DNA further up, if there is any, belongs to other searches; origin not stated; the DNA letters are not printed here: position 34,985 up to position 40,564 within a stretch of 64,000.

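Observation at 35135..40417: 1760-aa soluble histidine kinase built from eight tandem GAF modules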

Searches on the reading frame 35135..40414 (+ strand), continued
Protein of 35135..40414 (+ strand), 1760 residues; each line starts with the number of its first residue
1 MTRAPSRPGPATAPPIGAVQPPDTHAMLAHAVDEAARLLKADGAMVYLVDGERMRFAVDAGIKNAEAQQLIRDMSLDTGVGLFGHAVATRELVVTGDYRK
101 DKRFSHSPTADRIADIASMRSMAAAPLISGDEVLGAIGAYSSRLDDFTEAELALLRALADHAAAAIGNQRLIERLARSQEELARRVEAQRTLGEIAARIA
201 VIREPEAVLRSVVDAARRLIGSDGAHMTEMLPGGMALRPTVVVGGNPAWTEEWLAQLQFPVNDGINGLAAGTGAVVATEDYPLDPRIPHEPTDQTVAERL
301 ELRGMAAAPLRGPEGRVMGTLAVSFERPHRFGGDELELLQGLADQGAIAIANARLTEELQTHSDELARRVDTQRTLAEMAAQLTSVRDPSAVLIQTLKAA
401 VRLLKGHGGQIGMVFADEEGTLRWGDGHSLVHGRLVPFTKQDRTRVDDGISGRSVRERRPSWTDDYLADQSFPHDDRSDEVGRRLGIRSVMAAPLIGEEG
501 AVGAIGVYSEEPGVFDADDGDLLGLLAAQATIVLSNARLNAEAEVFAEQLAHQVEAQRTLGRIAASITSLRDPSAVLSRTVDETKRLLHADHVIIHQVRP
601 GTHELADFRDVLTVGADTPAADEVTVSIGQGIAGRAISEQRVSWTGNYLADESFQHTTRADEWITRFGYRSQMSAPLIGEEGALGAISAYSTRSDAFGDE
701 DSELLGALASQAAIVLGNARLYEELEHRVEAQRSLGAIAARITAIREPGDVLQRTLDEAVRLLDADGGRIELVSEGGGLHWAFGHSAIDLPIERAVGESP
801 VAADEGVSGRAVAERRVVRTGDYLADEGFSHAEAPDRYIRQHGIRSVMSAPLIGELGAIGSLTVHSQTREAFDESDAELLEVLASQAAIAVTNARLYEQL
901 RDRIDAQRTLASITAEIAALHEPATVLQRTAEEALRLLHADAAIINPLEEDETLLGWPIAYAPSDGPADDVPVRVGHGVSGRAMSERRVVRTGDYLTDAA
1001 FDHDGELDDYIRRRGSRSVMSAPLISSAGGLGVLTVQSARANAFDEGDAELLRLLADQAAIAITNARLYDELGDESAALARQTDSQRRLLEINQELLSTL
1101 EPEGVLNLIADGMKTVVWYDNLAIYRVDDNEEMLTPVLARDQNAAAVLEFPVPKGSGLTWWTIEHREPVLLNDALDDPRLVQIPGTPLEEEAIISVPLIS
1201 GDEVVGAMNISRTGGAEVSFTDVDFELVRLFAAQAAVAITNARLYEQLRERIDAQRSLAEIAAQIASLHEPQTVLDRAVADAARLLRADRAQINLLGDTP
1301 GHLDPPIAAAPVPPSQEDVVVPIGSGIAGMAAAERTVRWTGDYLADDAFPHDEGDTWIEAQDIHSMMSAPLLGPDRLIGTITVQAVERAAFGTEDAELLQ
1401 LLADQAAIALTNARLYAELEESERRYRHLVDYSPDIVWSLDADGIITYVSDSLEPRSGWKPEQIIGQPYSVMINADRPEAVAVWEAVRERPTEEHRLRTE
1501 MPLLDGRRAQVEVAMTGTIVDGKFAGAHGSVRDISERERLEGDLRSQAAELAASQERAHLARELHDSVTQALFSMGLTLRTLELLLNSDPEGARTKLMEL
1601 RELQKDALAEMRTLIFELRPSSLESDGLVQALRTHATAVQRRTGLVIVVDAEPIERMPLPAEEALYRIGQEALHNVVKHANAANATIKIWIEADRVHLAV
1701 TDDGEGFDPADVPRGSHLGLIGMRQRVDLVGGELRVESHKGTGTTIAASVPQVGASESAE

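Call 18: find_encoding_contigs(protein=P0027, flank=6000, max_places=2)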
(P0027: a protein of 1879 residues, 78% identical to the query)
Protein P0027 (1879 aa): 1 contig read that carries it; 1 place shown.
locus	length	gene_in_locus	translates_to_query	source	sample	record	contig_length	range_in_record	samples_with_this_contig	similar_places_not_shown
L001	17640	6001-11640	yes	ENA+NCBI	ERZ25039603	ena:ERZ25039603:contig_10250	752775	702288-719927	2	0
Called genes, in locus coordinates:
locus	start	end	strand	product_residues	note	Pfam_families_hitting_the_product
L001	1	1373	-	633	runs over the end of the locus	PF01590:GAF, PF13185:GAF_2, PF13492:GAF_3 (weak), PF00512:HisKA, PF02518:HATPase_c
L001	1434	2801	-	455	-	PF03448:MgtE_N, PF00571:CBS, PF01769:MgtE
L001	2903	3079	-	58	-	-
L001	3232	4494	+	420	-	PF00072:Response_reg, PF00196:GerE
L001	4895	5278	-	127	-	PF13473:Cupredoxin_1, PF00127:Copper-bind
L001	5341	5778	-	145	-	-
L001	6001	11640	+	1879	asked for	PF01590:GAF, PF13185:GAF_2, PF13492:GAF_3, PF01590:GAF, PF13185:GAF_2, PF08448:PAS_4, PF01590:GAF, PF13185:GAF_2, +25 more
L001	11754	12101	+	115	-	PF00072:Response_reg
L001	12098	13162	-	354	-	PF00291:PALP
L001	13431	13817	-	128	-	-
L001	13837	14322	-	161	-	PF16870:OxoGdeHyase_C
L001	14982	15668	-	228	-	PF00676:E1_dh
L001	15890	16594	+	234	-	-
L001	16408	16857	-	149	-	PF00198:2-oxoacid_dh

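Call 19: find_encoding_contigs(protein=P0069, flank=6000, max_places=2)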
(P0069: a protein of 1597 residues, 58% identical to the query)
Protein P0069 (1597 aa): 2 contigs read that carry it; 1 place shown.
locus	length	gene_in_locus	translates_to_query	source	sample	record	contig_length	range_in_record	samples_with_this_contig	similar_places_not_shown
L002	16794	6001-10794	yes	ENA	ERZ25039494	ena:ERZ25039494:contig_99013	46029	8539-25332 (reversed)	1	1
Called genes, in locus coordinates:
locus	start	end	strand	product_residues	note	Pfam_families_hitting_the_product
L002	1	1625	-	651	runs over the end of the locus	PF13185:GAF_2, PF01590:GAF (weak), PF00512:HisKA, PF02518:HATPase_c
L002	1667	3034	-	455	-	PF03448:MgtE_N, PF00571:CBS, PF01769:MgtE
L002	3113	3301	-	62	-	-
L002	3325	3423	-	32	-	-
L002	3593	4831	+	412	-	PF00072:Response_reg, PF00196:GerE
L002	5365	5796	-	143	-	-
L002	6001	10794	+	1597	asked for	PF01590:GAF, PF13185:GAF_2, PF13492:GAF_3, PF01590:GAF, PF13185:GAF_2, PF13492:GAF_3, PF01590:GAF, PF13185:GAF_2, +21 more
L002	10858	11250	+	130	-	PF00072:Response_reg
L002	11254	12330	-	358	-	PF00291:PALP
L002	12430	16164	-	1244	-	PF16078:2-oxogl_dehyd_N, PF00198:2-oxoacid_dh, PF00676:E1_dh, PF02779:Transket_pyr, PF16870:OxoGdeHyase_C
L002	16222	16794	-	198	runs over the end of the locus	-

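Call 29: find_related_loci(query=window:35135-40414:+, collection=genome_contigs, flank=4000)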
Query window:35135-40414:+ (1760 aa) in genome_contigs; peptide patterns used: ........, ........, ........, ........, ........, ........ (x = any residue, [..] = any of these).
39 stretches matched a pattern; 3 encode a relative of the query (tblastn E <= 1e-3); 3 distinct loci.
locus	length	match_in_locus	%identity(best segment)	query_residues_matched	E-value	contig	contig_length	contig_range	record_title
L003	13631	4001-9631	80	1-1753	0e+0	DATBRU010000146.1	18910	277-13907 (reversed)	MAG TPA_asm: Candidatus Limnocylindria bacterium isolate SMAG_U4137 k141_1752752, whole genome shotgun sequence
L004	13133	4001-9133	64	1-1757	0e+0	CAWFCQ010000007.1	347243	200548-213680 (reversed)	MAG: uncultured Chloroflexia bacterium isolate MFD02360.bin.2.267 genome assembly, contig: contig_4288, whole genome sho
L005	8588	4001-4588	24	1538-1734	1e-7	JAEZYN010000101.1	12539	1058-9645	MAG: Bacteroidetes bacterium isolate OH_PFB_240 k127_406260, whole genome shotgun sequence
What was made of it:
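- Tried and rejected: Genome-collection scan: only two true relatives among species representatives, because the peptide patterns were very specific (call 29).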
